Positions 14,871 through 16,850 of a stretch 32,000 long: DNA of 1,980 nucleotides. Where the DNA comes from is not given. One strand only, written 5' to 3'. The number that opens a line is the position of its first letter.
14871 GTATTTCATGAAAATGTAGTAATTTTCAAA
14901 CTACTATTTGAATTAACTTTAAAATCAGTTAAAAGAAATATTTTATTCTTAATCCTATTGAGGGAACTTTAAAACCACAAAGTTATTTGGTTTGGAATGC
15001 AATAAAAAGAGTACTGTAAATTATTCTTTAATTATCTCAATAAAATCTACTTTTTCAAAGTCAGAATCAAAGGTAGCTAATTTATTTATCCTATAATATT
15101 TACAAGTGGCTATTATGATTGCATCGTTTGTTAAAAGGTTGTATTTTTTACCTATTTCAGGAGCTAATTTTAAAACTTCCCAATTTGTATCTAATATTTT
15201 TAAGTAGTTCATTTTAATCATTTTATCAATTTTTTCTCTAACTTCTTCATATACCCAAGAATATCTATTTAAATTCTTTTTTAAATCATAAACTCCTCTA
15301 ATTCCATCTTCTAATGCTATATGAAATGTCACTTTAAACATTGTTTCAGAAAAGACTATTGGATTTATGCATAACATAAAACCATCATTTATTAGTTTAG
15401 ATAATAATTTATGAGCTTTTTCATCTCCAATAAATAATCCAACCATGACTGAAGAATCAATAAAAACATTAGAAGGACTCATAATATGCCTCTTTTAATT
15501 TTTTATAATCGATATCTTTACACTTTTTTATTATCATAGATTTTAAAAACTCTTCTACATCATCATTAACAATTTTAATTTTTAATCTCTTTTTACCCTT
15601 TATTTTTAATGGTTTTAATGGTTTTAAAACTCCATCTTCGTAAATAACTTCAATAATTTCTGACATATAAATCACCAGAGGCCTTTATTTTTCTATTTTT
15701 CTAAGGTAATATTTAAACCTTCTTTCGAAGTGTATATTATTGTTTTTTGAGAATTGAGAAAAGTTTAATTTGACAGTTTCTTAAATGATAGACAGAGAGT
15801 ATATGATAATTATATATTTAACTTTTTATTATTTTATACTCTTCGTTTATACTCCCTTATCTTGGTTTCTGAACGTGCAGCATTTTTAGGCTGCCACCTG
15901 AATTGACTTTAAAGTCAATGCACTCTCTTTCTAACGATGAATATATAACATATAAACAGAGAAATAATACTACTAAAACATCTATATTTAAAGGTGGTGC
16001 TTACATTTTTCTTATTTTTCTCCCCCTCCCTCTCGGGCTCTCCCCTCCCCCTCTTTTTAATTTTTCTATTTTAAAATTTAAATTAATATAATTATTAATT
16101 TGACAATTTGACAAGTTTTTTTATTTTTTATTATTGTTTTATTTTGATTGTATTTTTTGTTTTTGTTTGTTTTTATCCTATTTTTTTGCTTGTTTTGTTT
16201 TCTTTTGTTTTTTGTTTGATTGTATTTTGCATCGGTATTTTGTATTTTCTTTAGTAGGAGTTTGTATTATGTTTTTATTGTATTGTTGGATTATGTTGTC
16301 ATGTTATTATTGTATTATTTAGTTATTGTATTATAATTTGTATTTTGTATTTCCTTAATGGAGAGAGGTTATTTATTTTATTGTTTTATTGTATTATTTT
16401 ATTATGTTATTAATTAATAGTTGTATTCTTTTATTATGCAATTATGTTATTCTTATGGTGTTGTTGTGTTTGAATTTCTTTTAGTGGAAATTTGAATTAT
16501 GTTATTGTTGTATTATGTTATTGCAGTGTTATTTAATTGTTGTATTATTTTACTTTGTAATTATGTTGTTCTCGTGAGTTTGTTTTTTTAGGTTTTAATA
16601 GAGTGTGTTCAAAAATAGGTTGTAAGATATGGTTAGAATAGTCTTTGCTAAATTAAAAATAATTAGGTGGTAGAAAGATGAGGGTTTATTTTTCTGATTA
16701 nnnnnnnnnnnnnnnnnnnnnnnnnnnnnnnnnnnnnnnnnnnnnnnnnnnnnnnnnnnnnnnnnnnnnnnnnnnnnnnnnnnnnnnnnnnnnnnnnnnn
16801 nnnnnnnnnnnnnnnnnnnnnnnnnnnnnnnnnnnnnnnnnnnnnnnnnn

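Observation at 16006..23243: ~7.2-kb four-gene segment bounded by ~200-bp inverted repeats: candidate mobile or invertible defence cassette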

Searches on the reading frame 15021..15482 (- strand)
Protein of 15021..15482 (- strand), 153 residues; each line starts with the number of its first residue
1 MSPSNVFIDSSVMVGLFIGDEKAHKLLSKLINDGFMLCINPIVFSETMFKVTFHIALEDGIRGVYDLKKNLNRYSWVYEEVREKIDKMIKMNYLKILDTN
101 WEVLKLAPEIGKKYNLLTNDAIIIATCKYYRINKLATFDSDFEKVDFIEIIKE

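Call 7: search_protein_families(library=pfam, proteins=[window:15021-15482:-], max_evalue=0.01)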
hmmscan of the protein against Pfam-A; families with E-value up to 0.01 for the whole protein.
window:15021-15482:- (153 aa): 1 family
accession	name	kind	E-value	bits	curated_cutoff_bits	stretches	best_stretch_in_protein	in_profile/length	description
PF01850.27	PIN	-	2.7e-23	83.3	23.6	1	6-147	1-119/120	PIN domain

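Call 10: search_protein_families(library=padloc, proteins=[window:15021-15482:-], max_evalue=0.01)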
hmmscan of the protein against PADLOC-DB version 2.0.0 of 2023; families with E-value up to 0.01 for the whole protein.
window:15021-15482:- (153 aa): 0 families

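Call 16: find_encoding_contigs(protein=window:15021-15482:-, flank=10000, max_places=10)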
Protein window:15021-15482:- (153 aa): 22 contigs read that carry it; 7 places shown.
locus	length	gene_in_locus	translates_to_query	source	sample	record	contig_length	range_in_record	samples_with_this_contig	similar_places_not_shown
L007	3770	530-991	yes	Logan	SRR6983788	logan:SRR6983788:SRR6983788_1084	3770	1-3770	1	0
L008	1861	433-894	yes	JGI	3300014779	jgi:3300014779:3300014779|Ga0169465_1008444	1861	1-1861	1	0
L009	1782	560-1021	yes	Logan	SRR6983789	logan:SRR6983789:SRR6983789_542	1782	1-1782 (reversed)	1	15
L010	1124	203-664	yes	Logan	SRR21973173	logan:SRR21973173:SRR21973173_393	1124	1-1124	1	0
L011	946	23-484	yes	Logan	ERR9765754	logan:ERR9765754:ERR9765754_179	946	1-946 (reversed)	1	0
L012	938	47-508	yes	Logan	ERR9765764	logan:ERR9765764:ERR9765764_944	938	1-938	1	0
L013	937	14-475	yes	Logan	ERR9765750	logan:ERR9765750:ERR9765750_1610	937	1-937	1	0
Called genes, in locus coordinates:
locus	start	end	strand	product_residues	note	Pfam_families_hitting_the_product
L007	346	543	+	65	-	PF01954:AF2212-like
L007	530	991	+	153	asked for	PF01850:PIN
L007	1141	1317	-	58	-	-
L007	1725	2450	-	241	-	PF11536:DUF3226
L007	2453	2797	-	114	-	PF13175:AAA_15 (weak)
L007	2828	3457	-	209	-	PF11398:DUF2813 (weak), PF13175:AAA_15, PF13476:AAA_23 (weak)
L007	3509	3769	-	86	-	?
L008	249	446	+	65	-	PF01954:AF2212-like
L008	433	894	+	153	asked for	PF01850:PIN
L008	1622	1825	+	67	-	PF00125:Histone, PF00808:CBFD_NFYB_HMF, PF02969:TAF (weak), PF07524:Bromo_TP (weak), PF15630:CENP-S (weak)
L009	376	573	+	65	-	PF01954:AF2212-like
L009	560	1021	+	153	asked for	PF01850:PIN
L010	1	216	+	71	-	?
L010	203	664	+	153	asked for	PF01850:PIN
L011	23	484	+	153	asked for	PF01850:PIN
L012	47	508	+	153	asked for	PF01850:PIN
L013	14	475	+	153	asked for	PF01850:PIN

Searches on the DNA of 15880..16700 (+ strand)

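Call 93: search_dna_similar(query=window:15880-16700:+, collection=phages, mode=distant, max_rows=8)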
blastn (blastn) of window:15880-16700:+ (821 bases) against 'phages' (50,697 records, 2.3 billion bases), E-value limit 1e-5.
No match.
